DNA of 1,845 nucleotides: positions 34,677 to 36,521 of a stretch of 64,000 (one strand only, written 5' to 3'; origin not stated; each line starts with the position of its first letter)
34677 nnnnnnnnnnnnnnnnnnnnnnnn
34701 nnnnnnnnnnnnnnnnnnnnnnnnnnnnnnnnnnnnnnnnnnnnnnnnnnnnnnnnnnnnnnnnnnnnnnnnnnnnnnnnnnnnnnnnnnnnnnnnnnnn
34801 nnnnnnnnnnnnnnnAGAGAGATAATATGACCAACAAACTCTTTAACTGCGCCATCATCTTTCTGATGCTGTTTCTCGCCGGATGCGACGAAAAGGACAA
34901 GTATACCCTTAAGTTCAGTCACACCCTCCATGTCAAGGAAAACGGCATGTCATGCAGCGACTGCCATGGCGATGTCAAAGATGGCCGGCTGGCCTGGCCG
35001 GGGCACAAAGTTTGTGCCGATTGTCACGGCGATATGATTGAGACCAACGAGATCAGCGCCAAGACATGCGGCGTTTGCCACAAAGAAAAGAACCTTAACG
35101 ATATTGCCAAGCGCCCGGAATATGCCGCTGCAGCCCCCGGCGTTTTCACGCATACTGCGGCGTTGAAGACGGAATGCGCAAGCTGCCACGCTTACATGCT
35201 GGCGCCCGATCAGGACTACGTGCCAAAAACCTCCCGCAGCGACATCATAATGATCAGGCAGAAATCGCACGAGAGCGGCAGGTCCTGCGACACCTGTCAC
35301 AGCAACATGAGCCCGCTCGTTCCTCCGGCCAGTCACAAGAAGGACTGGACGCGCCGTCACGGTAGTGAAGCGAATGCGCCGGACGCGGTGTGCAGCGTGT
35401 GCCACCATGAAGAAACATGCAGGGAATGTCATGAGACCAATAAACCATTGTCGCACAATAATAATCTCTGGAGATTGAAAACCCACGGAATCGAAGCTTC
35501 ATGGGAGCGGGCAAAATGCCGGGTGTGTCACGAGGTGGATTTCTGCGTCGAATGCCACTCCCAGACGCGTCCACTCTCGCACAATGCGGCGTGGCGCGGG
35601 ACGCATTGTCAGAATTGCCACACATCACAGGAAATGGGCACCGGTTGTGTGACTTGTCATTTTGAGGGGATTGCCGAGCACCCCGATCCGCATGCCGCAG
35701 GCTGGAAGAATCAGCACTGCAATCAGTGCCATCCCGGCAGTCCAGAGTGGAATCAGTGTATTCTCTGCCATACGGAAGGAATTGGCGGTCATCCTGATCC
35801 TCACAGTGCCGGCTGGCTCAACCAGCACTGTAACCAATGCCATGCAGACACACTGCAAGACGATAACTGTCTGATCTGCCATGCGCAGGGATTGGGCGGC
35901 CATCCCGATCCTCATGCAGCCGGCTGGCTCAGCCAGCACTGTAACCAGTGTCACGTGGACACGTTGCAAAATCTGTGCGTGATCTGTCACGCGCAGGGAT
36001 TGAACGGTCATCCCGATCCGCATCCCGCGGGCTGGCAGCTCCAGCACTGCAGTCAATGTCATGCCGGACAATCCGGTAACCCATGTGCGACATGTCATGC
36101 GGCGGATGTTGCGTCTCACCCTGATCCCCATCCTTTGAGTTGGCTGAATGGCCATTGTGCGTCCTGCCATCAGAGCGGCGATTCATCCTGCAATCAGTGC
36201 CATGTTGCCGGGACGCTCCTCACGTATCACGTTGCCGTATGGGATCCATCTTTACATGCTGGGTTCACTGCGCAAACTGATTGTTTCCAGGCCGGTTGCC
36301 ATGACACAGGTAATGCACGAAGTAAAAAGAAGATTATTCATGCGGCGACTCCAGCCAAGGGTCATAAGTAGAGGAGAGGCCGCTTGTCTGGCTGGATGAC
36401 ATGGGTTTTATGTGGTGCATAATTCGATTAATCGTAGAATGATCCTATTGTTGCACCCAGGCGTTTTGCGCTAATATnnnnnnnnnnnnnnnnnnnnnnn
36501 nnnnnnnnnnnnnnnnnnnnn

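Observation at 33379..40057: Candidate undescribed porin-cytochrome electron conduit inserted inside the heme-biosynthesis locus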

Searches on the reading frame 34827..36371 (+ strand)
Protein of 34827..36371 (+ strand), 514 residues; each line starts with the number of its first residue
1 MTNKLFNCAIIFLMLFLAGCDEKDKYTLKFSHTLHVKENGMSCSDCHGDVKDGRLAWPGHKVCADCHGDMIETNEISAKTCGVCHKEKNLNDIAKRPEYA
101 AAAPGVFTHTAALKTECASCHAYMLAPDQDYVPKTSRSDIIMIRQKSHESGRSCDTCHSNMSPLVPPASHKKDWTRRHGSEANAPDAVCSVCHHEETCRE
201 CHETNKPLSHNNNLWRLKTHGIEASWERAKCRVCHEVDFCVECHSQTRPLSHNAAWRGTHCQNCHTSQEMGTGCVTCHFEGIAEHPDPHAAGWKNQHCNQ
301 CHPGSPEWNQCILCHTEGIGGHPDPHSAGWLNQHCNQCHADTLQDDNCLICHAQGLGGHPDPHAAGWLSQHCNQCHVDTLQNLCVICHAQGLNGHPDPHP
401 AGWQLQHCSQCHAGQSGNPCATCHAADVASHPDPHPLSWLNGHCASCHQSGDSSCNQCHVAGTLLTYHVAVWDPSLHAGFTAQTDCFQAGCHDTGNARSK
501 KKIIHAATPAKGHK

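Call 4: search_protein_families(library=pfam, proteins=[window:34827-36371:+], max_evalue=1)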
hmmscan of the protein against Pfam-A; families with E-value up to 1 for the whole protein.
window:34827-36371:+ (514 aa): 4 families
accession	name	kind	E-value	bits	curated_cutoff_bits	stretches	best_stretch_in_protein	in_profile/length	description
PF14522.11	Cytochrome_C7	-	2.5e-13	50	24.8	3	29-121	2-66/67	Cytochrome c7 and related cytochrome c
PF14537.11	Cytochrom_c3_2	-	9.2e-06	26.5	25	4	62-122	8-65/79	Cytochrome c3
PF22113.1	Mtrc-MtrF_II-IV_dom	-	5.8e-05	23.1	30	3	61-238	7-166/176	Outer membrane cytochrome MtrC/MtrF-like, domains II/IV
PF04135.18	Nop10p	-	0.039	14.5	27.2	0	367-396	3-32/52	Nucleolar RNA-binding protein, Nop10p family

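Call 5: search_protein_families(library=ncbifam, proteins=[window:34827-36371:+], max_evalue=1)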
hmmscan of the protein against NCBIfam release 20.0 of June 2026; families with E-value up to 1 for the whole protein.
window:34827-36371:+ (514 aa): 3 families
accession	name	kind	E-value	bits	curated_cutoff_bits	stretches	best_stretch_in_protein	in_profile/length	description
NF041781.1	mnquin_red_QrcA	equivalog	1.5e-11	44.2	180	1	23-161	26-161/174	menaquinone reductase multiheme cytochrome c subunit QrcA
NF045713.1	CxxCH_16_HmcA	equivalog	0.0011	17.6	400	1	23-91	332-392/541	sulfate respiration complex hexadecaheme cytochrome HmcA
NF009623.0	PRK13130.1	equivalog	0.12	12.4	68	1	370-398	6-34/56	RNA-protein complex protein Nop10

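Call 24: find_homologous_proteins(query=window:34827-36371:+)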
Query window:34827-36371:+ (514 aa): 136 proteins with E <= 0.001 among 4945 candidates; the best 120 are listed.
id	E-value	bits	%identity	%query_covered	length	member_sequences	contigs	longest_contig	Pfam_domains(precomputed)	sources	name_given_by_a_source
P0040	0.0e+0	1245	100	100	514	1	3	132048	PF14537.12,PF14522.12,PF22113.2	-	-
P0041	1.8e-216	738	64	98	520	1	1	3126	PF14522.12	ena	-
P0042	3.4e-172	592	53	92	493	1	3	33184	PF14537.12,PF14522.12,PF22113.2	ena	-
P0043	9.5e-158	545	50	81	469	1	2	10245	PF14537.12,PF14522.12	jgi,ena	-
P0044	4.7e-150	519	47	95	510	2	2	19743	PF14537.12,PF14522.12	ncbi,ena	-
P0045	1.7e-149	517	43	94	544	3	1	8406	PF14537.12,PF14522.12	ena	-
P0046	6.8e-149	515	50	86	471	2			PF14537.12,PF14522.12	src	-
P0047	4.0e-148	513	48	99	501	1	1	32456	PF14537.12,PF14522.12,PF22113.2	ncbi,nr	ncbi:MAG: hypothetical protein C0404_01450 [Verrucomicrobia bacterium]|nr:hypothetical protein [Verr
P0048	3.2e-140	487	45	92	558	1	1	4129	PF14537.12,PF14522.12,PF22113.2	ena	-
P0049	2.0e-138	481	50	73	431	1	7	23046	PF14537.12,PF14522.12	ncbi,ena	-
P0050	3.0e-136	474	46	92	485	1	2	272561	PF14537.12,PF14522.12,PF22113.2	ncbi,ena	-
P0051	1.2e-134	468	46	94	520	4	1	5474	PF14537.12,PF14522.12,PF22113.2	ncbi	-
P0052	1.2e-134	468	50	82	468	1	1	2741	PF14537.12,PF14522.12,PF22113.2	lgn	-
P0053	3.1e-134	467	47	92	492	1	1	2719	PF14537.12,PF14522.12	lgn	-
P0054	4.0e-134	467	50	82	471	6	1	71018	PF14537.12,PF14522.12,PF22113.2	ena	-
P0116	7.2e-16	76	31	48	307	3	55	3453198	PF14522.12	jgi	jgi:hypothetical protein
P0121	7.7e-13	66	27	55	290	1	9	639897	PF14537.12,PF14522.12,PF22113.2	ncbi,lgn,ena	-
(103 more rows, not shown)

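Call 34: search_solved_structures(query=window:34827-36371:+, max_evalue=1)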
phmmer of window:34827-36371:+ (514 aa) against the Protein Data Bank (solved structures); distinct sequences matched with E-value up to 1: 3.
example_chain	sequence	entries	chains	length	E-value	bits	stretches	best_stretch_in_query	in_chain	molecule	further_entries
8k9e_A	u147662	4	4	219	8.6e-07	31.2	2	27-70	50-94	Cytochrome c7-like domain-containing protein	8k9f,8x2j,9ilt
6btm_A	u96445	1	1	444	9.7e-06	27.8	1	17-78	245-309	Alternative Complex III subunit A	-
5b6q_A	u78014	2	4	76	0.78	11.6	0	344-368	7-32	Soluble cytochrome cA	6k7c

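Call 46: find_encoding_contigs(protein=P0116, flank=8000, max_places=2)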
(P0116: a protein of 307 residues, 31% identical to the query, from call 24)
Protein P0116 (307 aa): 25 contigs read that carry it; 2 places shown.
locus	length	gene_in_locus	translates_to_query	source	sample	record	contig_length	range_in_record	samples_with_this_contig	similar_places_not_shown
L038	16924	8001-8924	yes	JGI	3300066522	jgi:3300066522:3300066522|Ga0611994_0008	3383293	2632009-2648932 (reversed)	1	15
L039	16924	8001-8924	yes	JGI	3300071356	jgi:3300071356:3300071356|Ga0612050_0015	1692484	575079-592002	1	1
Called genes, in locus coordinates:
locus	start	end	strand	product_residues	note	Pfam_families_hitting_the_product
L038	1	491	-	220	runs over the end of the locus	PF00406:ADK, PF13207:AAA_17, PF13238:AAA_18 (weak), PF13671:AAA_33 (weak), PF05191:ADK_lid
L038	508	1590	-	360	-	PF21016:RlmN_N, PF04055:Radical_SAM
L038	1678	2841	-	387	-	PF02771:Acyl-CoA_dh_N, PF02770:Acyl-CoA_dh_M, PF00441:Acyl-CoA_dh_1, PF08028:Acyl-CoA_dh_2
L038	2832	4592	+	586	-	PF01553:Acyltransferase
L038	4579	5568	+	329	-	PF01210:NAD_Gly3P_dh_N, PF07479:NAD_Gly3P_dh_C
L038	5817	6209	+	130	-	PF00072:Response_reg (weak)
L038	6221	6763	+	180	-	PF14522:Cytochrome_C7 (faint), PF22113:Mtrc-MtrF_II-IV_dom (weak), PF09699:Paired_CXXCH_1 (faint), PF13435:Cytochrome_C554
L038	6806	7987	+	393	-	-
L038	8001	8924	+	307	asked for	PF14522:Cytochrome_C7 (weak)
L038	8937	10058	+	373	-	PF14522:Cytochrome_C7 (faint), PF14537:Cytochrom_c3_2 (faint), PF22113:Mtrc-MtrF_II-IV_dom (faint)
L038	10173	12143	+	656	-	PF04551:GcpE, PF26540:GcpE_C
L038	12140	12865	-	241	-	PF08032:SpoU_sub_bind, PF00588:SpoU_methylase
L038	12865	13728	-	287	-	PF10727:Rossmann-like (weak), PF10728:DUF2520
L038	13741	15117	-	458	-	-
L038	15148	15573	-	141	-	PF01894:YjbQ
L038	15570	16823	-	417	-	-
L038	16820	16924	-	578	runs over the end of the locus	-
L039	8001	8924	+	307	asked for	PF14522:Cytochrome_C7 (weak)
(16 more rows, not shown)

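Call 47: find_encoding_contigs(protein=P0121, flank=8000, max_places=2)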
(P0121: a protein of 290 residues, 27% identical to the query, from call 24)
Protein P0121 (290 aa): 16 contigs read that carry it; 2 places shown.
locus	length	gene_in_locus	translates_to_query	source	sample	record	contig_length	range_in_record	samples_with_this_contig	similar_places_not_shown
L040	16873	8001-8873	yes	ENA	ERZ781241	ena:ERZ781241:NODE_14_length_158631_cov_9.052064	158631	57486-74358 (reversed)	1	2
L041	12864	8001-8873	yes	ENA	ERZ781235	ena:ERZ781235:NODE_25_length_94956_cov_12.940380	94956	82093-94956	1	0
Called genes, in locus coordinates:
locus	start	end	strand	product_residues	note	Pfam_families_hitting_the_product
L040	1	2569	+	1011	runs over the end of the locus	PF13620:CarboxypepD_reg (weak), PF17210:SdrD_B (weak), PF13229:Beta_helix (faint)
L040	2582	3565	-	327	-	PF21068:ATPgraspMvdD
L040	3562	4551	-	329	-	PF21068:ATPgraspMvdD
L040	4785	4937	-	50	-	PF12559:Inhibitor_I10 (weak)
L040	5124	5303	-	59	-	PF12559:Inhibitor_I10 (faint)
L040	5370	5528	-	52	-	PF12559:Inhibitor_I10 (weak)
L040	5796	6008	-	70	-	PF12559:Inhibitor_I10 (weak)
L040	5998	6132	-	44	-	-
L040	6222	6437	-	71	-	PF12559:Inhibitor_I10 (faint)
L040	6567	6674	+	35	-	-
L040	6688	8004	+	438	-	-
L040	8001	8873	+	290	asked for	PF14522:Cytochrome_C7 (faint), PF22113:Mtrc-MtrF_II-IV_dom (faint), PF14537:Cytochrom_c3_2 (faint)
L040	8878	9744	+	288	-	-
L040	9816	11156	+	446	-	PF00989:PAS, PF08448:PAS_4, PF13426:PAS_9, PF00158:Sigma54_activat, PF14532:Sigma54_activ_2, PF07728:AAA_5, PF25601:AAA_lid_14, PF02954:HTH_8, +2 more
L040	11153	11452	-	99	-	-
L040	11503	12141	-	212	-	PF14063:DUF4254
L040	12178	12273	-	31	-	-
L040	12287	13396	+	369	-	-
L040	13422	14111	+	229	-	PF00753:Lactamase_B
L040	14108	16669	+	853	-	PF00672:HAMP, PF07228:SpoIIE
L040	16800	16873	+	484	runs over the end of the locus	PF07690:MFS_1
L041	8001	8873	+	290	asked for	PF14522:Cytochrome_C7 (faint), PF22113:Mtrc-MtrF_II-IV_dom (faint), PF14537:Cytochrom_c3_2 (faint)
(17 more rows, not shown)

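Call 92: search_protein_families(library=ncbifam, proteins=[L038:6806-7987:+, L040:6688-8004:+], max_evalue=10)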
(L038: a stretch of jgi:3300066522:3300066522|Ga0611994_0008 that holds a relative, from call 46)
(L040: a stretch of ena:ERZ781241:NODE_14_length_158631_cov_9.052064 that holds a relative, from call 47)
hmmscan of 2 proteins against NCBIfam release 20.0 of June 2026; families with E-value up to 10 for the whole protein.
L038:6806-7987:+ (393 aa): 0 families

L040:6688-8004:+ (438 aa): 0 families

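Call 97: search_solved_structures(query=A4, max_evalue=0.01, show_alignments=0)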
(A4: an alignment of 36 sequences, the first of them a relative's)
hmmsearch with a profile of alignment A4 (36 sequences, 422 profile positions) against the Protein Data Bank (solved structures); distinct sequences matched with E-value up to 0.01: 8.
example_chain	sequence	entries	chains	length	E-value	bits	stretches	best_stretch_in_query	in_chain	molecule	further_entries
6btm_A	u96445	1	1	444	2.3e-10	43.1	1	16-78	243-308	Alternative Complex III subunit A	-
8k9e_A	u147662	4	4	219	4.8e-10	42.1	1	28-71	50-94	Cytochrome c7-like domain-containing protein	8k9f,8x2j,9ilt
6lod_A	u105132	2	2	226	1.9e-07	33.5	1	31-75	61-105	MULTIHEME_CYTC domain-containing protein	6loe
6f0k_A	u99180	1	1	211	3.9e-07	32.5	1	30-73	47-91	Cytochrome c family protein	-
3ouq_A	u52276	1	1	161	1.4e-06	30.6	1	29-87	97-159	Cytochrome c family protein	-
2e84_A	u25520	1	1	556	0.00041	22.5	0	296-393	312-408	High-molecular-weight cytochrome c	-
3h4n_A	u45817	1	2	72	0.0027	19.8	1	25-88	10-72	Cytochrome c7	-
9l08_A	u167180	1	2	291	0.0067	18.5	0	321-382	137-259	Covalently Connected Cytochrome c555 trimer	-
